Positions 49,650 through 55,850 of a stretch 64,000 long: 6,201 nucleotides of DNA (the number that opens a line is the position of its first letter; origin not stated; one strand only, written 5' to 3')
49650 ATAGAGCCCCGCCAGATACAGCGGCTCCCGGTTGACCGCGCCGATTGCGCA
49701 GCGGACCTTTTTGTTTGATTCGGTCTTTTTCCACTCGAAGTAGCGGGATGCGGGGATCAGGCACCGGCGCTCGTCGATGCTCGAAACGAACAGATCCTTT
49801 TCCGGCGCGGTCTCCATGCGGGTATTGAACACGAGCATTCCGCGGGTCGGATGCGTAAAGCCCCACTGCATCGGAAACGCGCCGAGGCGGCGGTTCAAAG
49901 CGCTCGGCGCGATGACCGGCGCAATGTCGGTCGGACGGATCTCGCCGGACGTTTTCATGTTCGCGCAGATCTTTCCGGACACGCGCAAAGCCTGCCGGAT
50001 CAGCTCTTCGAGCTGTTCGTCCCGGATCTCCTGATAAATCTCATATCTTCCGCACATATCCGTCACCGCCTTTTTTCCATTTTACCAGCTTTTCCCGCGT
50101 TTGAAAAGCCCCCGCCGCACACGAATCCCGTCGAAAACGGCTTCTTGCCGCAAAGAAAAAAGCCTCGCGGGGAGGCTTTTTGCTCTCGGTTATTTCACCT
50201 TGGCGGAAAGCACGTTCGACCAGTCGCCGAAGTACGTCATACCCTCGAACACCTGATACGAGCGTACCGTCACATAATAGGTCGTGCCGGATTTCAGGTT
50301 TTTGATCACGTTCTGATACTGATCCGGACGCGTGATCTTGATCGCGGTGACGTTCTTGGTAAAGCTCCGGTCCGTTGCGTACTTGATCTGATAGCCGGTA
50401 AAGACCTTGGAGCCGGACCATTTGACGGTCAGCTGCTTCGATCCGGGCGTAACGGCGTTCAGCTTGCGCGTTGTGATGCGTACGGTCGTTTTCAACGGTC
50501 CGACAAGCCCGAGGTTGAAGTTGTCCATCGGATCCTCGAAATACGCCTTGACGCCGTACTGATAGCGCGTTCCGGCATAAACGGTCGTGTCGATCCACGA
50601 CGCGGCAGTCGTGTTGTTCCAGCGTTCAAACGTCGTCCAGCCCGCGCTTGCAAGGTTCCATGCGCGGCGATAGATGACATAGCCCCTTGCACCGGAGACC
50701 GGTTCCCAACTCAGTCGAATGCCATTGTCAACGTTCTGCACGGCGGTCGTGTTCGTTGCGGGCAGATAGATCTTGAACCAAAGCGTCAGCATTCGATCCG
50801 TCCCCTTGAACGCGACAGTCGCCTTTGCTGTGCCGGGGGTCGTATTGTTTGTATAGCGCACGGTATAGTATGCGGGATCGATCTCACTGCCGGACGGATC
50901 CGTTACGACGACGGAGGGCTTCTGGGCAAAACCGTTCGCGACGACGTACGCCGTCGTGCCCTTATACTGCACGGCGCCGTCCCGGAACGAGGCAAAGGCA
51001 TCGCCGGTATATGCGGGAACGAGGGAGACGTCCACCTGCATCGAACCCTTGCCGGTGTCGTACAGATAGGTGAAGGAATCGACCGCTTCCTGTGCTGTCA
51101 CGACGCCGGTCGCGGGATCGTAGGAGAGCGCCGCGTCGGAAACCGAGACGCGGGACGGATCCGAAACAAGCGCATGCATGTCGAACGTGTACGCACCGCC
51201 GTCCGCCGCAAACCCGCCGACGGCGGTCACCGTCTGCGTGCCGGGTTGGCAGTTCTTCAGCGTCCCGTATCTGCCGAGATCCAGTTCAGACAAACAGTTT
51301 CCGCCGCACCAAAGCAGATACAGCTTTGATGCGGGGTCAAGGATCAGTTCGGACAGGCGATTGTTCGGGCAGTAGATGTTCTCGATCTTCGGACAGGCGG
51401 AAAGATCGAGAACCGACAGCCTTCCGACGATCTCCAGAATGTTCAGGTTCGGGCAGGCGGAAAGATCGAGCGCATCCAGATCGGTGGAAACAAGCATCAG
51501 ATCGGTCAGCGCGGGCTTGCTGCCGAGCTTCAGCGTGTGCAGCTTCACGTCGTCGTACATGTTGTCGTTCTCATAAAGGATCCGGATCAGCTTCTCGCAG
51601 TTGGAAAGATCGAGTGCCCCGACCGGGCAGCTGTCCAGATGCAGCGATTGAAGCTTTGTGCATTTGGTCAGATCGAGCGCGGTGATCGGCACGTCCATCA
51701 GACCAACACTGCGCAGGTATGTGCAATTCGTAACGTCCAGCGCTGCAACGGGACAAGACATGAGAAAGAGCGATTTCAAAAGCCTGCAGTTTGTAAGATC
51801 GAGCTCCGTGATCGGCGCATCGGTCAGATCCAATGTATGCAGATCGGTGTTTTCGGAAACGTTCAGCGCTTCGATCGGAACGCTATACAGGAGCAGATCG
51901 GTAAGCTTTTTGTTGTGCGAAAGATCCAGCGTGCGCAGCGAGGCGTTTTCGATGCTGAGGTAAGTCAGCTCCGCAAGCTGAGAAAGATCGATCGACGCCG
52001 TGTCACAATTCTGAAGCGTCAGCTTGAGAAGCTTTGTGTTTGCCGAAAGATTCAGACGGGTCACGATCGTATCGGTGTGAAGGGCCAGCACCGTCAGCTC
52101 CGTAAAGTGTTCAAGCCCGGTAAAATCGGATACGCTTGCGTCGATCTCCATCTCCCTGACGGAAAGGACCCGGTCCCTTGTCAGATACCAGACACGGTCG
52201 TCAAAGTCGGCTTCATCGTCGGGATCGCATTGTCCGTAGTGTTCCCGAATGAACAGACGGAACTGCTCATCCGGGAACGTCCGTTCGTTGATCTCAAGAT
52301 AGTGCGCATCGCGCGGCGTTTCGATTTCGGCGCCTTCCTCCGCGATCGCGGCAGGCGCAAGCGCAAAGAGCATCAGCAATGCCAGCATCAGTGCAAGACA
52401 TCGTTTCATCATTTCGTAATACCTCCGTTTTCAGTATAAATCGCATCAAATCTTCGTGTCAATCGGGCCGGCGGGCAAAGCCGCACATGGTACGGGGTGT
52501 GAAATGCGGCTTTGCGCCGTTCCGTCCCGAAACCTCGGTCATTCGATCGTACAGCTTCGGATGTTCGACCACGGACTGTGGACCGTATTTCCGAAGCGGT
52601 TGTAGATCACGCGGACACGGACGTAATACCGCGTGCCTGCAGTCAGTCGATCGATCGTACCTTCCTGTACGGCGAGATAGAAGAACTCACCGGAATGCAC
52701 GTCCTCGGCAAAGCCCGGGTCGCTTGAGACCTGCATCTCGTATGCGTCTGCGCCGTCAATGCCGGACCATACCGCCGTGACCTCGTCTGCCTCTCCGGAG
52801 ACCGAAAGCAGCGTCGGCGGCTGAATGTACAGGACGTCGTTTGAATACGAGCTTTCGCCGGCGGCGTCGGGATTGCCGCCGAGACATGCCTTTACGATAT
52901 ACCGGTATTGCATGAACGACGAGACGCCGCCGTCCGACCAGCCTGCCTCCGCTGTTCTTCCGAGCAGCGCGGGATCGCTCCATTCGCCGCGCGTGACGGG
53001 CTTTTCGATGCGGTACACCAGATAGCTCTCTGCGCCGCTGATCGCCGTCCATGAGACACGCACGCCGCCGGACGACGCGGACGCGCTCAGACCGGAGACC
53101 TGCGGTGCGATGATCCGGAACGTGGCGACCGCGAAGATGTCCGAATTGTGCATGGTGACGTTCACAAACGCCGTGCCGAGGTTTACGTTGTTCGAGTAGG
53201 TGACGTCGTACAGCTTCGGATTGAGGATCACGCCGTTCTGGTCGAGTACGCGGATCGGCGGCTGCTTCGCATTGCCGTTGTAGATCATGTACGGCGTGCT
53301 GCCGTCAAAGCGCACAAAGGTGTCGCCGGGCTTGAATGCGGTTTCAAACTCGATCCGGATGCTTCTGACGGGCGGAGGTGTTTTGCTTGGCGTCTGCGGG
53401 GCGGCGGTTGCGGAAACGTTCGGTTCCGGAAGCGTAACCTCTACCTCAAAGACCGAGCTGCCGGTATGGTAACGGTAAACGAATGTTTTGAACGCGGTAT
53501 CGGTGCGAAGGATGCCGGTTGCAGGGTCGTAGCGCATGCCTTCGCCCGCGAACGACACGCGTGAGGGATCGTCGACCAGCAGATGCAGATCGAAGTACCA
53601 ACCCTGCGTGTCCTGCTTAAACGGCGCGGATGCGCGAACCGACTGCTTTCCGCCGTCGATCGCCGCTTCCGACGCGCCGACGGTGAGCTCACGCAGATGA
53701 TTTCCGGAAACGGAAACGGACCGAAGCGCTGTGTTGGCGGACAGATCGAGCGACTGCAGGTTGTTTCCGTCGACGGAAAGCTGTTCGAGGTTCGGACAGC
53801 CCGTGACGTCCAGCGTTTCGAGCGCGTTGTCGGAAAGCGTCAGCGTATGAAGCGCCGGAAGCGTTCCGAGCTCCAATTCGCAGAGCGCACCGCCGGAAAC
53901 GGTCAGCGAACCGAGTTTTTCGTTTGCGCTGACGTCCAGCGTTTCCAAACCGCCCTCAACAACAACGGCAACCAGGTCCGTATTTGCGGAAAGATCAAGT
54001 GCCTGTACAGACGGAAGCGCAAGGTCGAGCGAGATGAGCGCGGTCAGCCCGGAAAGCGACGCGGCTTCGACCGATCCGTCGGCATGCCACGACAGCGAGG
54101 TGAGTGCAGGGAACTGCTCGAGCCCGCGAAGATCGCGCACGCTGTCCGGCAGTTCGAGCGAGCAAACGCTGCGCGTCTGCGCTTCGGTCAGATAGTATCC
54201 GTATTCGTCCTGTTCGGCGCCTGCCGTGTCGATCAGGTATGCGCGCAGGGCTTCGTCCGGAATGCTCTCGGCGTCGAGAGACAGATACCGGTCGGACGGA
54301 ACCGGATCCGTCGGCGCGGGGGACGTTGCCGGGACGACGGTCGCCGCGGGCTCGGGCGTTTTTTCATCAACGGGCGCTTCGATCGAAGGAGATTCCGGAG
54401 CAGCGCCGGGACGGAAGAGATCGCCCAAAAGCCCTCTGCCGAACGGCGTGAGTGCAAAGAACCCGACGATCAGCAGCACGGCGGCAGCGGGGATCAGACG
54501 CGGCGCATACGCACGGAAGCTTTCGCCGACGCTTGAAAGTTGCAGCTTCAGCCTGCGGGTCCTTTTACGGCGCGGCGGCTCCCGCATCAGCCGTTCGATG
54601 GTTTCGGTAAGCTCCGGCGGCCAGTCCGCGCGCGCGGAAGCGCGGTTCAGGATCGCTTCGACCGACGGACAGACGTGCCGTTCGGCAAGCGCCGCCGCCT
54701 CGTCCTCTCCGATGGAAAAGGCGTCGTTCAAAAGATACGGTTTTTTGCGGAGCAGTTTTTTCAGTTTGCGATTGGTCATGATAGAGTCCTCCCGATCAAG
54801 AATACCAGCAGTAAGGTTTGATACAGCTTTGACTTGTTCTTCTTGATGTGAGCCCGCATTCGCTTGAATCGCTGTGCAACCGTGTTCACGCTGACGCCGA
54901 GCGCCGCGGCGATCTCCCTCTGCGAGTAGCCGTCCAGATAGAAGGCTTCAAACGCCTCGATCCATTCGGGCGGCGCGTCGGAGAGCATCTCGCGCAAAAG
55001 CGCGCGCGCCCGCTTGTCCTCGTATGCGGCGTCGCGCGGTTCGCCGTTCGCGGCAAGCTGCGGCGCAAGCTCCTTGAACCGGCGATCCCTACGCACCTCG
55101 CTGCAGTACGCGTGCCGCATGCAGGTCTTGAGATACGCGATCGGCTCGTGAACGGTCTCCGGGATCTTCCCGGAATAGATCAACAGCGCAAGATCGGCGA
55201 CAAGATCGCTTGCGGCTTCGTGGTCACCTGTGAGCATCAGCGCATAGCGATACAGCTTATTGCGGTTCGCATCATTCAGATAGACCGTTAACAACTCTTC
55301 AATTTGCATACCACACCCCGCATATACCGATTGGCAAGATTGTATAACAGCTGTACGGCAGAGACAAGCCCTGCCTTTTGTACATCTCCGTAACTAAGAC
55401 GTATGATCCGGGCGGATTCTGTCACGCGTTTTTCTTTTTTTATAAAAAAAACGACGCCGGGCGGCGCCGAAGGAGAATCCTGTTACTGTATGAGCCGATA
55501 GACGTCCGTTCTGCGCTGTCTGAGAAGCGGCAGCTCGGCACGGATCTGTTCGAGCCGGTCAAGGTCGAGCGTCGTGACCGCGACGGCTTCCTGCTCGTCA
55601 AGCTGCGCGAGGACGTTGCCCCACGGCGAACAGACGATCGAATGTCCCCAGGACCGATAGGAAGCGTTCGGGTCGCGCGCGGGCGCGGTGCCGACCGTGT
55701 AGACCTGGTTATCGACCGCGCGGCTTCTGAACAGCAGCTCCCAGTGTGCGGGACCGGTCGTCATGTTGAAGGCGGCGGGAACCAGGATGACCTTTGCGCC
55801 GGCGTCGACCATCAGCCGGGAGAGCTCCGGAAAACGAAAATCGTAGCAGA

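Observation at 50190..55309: ECF sigma factor, membrane anti-sigma candidate with an LRR-FN3 sensor ectodomain, and a secreted paralog of that ectodomain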

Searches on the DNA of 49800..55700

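Call 34: search_rna_families(source=window, start=49800, end=55700, threshold=evalue, max_evalue=1)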
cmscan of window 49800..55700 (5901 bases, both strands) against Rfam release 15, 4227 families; matches with E-value up to 1: 1.
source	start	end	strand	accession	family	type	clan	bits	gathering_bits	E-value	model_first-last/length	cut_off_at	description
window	50930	51057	-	RF02342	ar7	Gene; sRNA;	-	23.7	60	0.13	1-145/145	no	Alphaproteobacterial sRNA ar7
